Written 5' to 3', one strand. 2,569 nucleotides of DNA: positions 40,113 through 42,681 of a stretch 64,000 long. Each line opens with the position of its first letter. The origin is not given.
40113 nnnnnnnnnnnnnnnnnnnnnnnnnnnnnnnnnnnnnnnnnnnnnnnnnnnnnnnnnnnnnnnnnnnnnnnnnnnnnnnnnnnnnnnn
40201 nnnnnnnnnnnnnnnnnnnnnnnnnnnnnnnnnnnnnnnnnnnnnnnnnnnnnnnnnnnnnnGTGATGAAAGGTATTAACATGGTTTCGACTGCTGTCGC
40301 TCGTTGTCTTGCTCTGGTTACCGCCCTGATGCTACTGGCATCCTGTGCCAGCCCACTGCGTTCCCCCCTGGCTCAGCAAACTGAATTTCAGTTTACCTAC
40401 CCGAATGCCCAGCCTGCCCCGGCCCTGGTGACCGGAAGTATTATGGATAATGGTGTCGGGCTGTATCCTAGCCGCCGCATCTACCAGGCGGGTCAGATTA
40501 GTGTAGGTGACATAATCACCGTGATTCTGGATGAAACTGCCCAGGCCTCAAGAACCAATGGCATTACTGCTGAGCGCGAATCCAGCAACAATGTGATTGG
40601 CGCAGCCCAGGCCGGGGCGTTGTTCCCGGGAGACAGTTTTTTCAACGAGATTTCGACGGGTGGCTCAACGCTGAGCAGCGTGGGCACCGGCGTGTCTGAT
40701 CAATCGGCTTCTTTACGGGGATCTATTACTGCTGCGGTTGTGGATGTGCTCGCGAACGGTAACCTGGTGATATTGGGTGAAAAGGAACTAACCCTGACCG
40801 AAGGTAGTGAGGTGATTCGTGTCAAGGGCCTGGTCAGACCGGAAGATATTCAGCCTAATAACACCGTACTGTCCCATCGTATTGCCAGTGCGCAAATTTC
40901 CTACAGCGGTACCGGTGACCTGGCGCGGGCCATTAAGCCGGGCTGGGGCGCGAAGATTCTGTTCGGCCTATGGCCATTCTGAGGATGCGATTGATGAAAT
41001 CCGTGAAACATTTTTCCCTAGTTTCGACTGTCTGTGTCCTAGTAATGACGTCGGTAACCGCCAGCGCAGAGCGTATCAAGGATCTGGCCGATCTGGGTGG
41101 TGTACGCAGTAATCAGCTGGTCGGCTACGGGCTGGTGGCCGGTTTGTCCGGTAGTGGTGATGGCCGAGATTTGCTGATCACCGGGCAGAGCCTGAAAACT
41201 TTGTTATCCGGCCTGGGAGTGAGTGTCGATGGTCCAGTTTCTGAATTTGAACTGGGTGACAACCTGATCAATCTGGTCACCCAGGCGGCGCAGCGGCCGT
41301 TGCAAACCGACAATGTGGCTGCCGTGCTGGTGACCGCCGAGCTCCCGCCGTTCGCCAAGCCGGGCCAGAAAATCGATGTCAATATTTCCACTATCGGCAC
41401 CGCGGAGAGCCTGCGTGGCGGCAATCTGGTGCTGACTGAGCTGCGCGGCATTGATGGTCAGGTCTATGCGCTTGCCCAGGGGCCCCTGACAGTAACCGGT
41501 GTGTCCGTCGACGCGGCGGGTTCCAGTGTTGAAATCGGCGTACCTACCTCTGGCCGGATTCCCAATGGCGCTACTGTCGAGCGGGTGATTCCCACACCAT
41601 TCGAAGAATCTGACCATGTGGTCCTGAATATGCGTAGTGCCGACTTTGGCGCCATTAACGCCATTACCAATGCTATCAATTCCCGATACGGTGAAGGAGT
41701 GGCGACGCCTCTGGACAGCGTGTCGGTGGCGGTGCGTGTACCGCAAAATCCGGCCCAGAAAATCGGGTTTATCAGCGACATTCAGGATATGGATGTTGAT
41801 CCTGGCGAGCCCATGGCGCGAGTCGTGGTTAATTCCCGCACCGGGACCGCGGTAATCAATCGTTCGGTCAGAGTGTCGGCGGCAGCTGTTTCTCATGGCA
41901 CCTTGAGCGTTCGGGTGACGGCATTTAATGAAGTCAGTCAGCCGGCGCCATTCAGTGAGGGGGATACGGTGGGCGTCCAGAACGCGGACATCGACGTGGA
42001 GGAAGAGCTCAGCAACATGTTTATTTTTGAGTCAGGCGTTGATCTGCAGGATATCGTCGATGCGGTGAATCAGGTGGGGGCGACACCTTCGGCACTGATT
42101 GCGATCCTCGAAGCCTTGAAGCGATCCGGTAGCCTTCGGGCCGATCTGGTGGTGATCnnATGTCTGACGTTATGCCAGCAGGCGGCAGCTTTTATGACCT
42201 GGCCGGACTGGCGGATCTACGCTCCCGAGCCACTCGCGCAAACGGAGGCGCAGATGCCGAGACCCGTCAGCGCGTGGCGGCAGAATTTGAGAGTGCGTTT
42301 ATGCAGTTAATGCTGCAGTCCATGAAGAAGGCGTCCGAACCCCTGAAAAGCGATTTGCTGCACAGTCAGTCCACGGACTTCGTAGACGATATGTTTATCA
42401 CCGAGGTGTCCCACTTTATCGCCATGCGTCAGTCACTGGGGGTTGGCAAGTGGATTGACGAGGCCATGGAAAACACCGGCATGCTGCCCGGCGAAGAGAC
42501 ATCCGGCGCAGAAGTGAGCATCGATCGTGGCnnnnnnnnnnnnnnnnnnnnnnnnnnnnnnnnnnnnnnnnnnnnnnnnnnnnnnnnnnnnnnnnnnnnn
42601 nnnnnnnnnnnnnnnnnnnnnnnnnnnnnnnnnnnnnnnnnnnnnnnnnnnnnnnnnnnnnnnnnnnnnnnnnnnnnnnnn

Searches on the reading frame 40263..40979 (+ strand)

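Call 29: search_protein_families(library=ncbifam, proteins=[window:40263-40979:+], max_evalue=0.00001)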
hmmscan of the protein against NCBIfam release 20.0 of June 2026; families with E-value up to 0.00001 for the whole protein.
window:40263-40979:+ (239 aa): 13 families
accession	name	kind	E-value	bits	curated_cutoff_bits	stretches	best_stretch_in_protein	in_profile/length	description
NF001304.0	PRK00249.1-4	equivalog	3.5e-46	157.6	247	1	13-233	4-221/228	flagellar basal body L-ring protein FlgH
NF009338.1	PRK12698.1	equivalog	2.8e-45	154.9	303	1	21-239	3-218/218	flagellar basal body L-ring protein FlgH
NF001301.1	PRK00249.1-1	equivalog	5.8e-45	153.7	280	1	16-233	3-222/224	flagellar basal body L-ring protein FlgH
NF009072.1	PRK12407.1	equivalog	5.5e-35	121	323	1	15-232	3-212/220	flagellar basal body L-ring protein FlgH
NF001302.0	PRK00249.1-2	equivalog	1.6e-32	113.1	410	1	79-232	102-255/260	flagellar basal body L-ring protein FlgH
NF009337.1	PRK12697.1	equivalog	3.5e-32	111.6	380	1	20-239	4-215/215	flagellar basal body L-ring protein FlgH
NF009336.0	PRK12696.1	equivalog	4.2e-30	105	303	1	14-239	4-238/238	flagellar basal body L-ring protein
NF001305.1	PRK00249.1-5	equivalog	8e-30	104.1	255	1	79-239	74-239/239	flagellar basal body L-ring protein FlgH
NF009341.0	PRK12701.1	equivalog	2.9e-27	96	480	1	15-235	10-225/230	flagellar basal body L-ring protein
NF009339.0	PRK12699.1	equivalog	3.6e-27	95.2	375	1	12-239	23-246/246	flagellar basal body L-ring protein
NF001303.0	PRK00249.1-3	equivalog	1.4e-26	93.4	288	1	79-239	69-238/238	flagellar basal body L-ring protein FlgH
NF009340.0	PRK12700.1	equivalog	1.7e-26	93.1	414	1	12-232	6-223/230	flagellar basal body L-ring protein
NF009429.1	PRK12788.1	equivalog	1.6e-25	89.9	380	1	11-239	6-231/231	flagellar basal body L-ring protein FlgH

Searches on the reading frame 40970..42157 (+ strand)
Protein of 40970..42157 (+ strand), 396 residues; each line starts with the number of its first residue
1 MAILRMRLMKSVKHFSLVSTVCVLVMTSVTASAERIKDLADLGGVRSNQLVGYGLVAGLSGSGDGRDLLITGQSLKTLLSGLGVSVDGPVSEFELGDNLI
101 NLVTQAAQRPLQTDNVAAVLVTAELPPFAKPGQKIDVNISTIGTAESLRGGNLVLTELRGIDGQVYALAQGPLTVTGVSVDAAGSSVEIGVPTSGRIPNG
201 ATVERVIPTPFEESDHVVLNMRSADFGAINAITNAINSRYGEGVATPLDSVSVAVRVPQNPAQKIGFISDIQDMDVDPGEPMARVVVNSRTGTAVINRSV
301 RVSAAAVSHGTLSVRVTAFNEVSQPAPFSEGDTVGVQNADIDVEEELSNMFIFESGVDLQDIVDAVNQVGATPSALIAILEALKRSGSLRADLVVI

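Call 29: search_protein_families(library=ncbifam, proteins=[window:40970-42157:+], max_evalue=0.00001)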
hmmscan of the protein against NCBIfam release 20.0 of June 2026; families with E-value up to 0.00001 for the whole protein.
window:40970-42157:+ (396 aa): 2 families
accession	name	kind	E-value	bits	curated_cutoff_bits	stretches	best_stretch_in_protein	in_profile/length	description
NF003676.1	PRK05303.1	subfamily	2.9e-116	388.2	300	1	36-396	1-344/344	flagellar basal body P-ring protein FlgI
NF009430.1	PRK12789.1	equivalog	2.7e-104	348.8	557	1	31-395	3-349/350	flagellar basal body P-ring protein FlgI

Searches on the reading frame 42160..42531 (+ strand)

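Call 29: search_protein_families(library=ncbifam, proteins=[window:42160-42531:+], max_evalue=0.00001)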
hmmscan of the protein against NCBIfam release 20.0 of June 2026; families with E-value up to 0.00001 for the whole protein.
window:42160-42531:+ (124 aa): 3 families
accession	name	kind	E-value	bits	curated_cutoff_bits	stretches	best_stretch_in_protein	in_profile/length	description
TIGR02541.1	flagell_FlgJ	equivalog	4.3e-11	43.2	193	1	12-106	3-91/294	flagellar assembly peptidoglycan hydrolase FlgJ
NF009358.0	PRK12713.1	equivalog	1.8e-08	34.2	595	1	9-86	14-87/339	flagellar rod assembly protein/muramidase FlgJ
NF009354.0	PRK12709.1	equivalog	1.4e-06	28.1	456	1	13-116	17-114/323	flagellar rod assembly protein/muramidase FlgJ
